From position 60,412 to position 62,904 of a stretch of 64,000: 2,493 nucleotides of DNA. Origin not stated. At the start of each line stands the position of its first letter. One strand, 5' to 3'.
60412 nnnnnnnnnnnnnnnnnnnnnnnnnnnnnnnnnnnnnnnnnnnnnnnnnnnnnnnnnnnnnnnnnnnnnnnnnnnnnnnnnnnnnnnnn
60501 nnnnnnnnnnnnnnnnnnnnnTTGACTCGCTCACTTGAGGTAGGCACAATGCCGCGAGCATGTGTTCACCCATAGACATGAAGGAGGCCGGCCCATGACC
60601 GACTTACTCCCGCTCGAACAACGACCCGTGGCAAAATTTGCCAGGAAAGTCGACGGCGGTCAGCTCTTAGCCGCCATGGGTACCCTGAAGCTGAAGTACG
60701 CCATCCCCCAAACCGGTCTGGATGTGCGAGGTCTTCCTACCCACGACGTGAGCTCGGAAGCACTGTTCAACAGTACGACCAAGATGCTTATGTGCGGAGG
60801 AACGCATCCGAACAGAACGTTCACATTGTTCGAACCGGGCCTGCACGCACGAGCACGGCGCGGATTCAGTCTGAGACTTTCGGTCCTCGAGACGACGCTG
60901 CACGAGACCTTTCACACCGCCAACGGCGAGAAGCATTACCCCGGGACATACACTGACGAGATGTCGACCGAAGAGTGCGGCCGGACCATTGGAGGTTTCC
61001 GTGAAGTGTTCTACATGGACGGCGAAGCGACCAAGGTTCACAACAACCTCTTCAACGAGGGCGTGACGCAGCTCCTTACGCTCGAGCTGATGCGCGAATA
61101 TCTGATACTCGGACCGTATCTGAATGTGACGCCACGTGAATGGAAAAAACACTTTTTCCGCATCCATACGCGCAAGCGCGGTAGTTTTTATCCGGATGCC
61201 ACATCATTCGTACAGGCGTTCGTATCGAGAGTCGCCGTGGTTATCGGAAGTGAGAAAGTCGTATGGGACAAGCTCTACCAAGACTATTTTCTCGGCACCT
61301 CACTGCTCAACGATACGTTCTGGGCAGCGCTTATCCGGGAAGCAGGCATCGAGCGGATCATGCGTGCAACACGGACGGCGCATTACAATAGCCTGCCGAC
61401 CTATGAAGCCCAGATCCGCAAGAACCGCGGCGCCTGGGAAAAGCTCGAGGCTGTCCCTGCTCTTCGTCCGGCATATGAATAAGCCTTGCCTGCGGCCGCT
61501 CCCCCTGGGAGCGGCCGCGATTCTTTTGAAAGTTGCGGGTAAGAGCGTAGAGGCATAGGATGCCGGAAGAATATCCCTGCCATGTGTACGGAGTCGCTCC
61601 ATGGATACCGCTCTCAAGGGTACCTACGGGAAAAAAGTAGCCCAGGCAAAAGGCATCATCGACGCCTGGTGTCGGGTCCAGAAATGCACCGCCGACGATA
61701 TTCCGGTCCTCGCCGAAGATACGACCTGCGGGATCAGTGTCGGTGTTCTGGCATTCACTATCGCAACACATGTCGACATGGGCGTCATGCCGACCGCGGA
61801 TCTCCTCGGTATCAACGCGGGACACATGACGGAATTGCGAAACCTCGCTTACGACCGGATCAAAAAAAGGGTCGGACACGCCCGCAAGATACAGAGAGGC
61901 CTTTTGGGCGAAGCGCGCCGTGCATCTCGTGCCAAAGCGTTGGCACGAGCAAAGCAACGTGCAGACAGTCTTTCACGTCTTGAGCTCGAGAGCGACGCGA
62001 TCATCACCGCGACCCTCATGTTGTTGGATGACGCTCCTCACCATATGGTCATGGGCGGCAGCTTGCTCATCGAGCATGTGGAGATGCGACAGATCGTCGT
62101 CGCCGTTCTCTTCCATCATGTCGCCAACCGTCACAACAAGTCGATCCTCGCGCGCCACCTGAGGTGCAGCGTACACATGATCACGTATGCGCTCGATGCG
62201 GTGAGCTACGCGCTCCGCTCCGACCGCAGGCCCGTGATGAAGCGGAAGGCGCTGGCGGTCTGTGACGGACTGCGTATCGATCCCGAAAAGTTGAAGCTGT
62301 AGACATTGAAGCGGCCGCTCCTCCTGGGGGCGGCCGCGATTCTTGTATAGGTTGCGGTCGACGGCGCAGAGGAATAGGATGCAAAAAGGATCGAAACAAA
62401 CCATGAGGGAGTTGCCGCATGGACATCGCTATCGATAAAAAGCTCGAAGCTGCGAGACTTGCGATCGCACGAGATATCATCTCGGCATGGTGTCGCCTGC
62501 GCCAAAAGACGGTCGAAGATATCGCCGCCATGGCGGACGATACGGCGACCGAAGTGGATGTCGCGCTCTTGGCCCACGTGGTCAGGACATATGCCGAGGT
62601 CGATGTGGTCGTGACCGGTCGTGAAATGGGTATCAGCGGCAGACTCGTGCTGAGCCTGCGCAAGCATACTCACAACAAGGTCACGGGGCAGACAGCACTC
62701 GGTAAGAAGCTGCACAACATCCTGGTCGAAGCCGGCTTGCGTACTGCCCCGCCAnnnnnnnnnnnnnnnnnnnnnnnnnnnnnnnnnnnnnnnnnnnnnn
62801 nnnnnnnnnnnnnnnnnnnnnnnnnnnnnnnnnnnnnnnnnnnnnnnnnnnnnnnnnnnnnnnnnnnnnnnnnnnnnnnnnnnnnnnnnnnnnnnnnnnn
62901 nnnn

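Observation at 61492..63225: Tandem cassettes encoding paralogous DnaA-domain-IV-like proteins, each with the same promoter and hairpin terminator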

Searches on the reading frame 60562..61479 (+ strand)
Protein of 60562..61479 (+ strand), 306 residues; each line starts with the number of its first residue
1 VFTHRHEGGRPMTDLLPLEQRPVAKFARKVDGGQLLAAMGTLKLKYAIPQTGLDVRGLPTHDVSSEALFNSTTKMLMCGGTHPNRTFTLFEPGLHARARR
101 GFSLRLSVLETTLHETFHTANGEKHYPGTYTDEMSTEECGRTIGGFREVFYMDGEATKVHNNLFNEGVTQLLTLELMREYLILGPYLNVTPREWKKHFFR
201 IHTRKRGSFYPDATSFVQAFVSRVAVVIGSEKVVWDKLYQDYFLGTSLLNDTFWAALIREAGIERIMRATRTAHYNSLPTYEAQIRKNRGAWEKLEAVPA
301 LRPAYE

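Call 4: search_protein_families(library=pfam, proteins=[window:60562-61479:+], max_evalue=10)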
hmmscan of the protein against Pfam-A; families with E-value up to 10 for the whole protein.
window:60562-61479:+ (306 aa): 0 families

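Call 10: search_protein_families(library=ncbifam, proteins=[window:60562-61479:+], max_evalue=10)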
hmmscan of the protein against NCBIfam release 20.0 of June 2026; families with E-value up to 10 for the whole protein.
window:60562-61479:+ (306 aa): 0 families

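Call 11: search_protein_families(library=phrogs, proteins=[window:60562-61479:+], max_evalue=10)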
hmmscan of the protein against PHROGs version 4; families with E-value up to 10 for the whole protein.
window:60562-61479:+ (306 aa): 1 family
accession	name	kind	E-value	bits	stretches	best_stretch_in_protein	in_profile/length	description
phrog_36384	-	unknown function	0.33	12.4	1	267-296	52-81/85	-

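Call 26: search_protein_families(library=padloc, proteins=[window:60562-61479:+], max_evalue=1)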
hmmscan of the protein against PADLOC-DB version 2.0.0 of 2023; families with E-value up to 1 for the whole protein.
window:60562-61479:+ (306 aa): 0 families

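Call 102: search_solved_structures(query=window:60595-61479:+, max_evalue=1)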
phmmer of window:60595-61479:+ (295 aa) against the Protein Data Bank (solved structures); distinct sequences matched with E-value up to 1: 5.
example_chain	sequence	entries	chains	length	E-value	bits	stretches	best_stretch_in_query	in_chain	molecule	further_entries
6vy4_D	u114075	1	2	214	0.19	14.3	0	51-83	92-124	Anti-Hendra receptor binding protein antibody HENV-32 Fab light chain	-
9d7o_G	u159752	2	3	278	0.4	13.2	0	172-187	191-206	CH103 Fab light chain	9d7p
2dd8_L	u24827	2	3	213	0.54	12.8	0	50-83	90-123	IGG Light Chain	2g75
7re7_J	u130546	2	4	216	0.57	12.7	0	50-83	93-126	Fab light chain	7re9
4org_L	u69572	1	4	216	0.99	11.9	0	52-83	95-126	CAP256-VRC26.04 light chain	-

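Call 105: find_homologous_proteins(query=window:60595-61479:+, max_evalue=0.001)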
Query window:60595-61479:+ (295 aa): 3 proteins with E <= 0.001 among 1064 candidates.
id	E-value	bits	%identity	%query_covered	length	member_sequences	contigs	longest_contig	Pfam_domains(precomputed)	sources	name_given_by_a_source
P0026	1.5e-198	676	100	100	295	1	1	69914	-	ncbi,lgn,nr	ncbi:MAG: hypothetical protein JWM46_265 [Candidatus Kaiserbacteria bacterium]|nr:hypothetical prote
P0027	6.7e-136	470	70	99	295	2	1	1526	-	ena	-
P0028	2.1e-70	255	44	96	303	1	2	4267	-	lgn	-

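Call 106: find_encoding_contigs(protein=P0028, flank=5000, max_places=3)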
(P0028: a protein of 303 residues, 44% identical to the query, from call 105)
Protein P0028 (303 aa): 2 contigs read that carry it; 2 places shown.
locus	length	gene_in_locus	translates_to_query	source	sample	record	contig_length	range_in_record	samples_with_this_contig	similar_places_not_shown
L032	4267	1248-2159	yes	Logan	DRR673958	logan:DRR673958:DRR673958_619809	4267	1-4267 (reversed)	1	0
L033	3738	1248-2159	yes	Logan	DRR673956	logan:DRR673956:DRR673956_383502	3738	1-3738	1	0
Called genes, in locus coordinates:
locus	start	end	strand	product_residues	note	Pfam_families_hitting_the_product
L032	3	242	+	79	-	?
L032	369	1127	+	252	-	-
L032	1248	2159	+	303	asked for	-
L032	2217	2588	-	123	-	-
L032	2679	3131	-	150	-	PF07291:MauE (weak), PF07681:DoxX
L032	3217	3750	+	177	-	PF20772:TACO1_YebC_N, PF01709:Transcrip_reg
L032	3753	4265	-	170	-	?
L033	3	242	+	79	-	?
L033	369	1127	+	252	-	-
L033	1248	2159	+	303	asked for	-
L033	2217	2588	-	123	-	-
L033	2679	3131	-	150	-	PF07291:MauE (weak), PF07681:DoxX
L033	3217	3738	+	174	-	?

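Call 107: find_encoding_contigs(protein=P0027, flank=5000, max_places=3)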
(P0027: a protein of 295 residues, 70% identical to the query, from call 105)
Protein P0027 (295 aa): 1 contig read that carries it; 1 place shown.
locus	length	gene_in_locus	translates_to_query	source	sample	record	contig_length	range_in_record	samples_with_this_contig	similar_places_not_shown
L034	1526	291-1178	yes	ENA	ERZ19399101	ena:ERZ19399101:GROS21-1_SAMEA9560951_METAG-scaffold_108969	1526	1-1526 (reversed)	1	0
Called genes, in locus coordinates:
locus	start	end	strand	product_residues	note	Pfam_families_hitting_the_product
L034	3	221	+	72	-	?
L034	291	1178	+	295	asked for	-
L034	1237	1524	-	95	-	?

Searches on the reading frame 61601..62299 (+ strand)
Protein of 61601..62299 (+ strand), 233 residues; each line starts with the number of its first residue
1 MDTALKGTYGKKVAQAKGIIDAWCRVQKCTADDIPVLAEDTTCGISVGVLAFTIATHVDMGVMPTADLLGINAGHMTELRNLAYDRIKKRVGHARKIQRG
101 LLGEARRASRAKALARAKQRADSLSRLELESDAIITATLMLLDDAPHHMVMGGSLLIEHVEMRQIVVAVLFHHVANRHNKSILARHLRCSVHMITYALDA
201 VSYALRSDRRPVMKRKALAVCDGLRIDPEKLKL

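Call 4: search_protein_families(library=pfam, proteins=[window:61601-62299:+], max_evalue=10)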
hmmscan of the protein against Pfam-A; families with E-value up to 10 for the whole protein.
window:61601-62299:+ (233 aa): 0 families

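Call 10: search_protein_families(library=ncbifam, proteins=[window:61601-62299:+], max_evalue=10)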
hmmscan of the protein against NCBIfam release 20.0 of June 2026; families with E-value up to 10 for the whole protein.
window:61601-62299:+ (233 aa): 0 families

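Call 11: search_protein_families(library=phrogs, proteins=[window:61601-62299:+], max_evalue=10)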
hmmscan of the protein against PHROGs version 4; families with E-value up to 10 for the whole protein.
window:61601-62299:+ (233 aa): 0 families

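Call 26: search_protein_families(library=padloc, proteins=[window:61601-62299:+], max_evalue=1)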
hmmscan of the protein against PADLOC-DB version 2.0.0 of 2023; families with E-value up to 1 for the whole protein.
window:61601-62299:+ (233 aa): 0 families

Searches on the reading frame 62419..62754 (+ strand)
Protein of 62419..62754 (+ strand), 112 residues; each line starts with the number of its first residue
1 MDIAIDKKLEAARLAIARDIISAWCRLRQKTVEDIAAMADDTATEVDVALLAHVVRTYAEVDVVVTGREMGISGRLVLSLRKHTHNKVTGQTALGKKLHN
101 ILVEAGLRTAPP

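Call 48: search_solved_structures(query=A4, max_evalue=10, show_alignments=2)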
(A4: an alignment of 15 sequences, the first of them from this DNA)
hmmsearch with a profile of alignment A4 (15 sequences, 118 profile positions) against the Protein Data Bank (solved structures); distinct sequences matched with E-value up to 10: 0.

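Call 56: predict_structure(alignment_id=A4)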
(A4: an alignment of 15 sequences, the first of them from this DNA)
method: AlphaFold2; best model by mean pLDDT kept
length: 112 residues; sequences in the alignment: 15
mean_pLDDT: 87.1   pTM: 0.79
mean pLDDT of the five models: 87.1, 84.8, 84.0, 82.2, 78.6
residues with pLDDT >= 90: 66; 70-90: 39; 50-70: 6; < 50: 1
segments of 3 or more residues with pLDDT < 50: none
pLDDT, mean of each block of 10 residues (from residue 1): 80 94 94 94 91 92 94 91 73 79 82 53
secondary structure, 60 per line:
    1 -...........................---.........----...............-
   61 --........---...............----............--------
elements in order: H2-28 H32-40 H45-59 H63-70 H74-88 H93-104
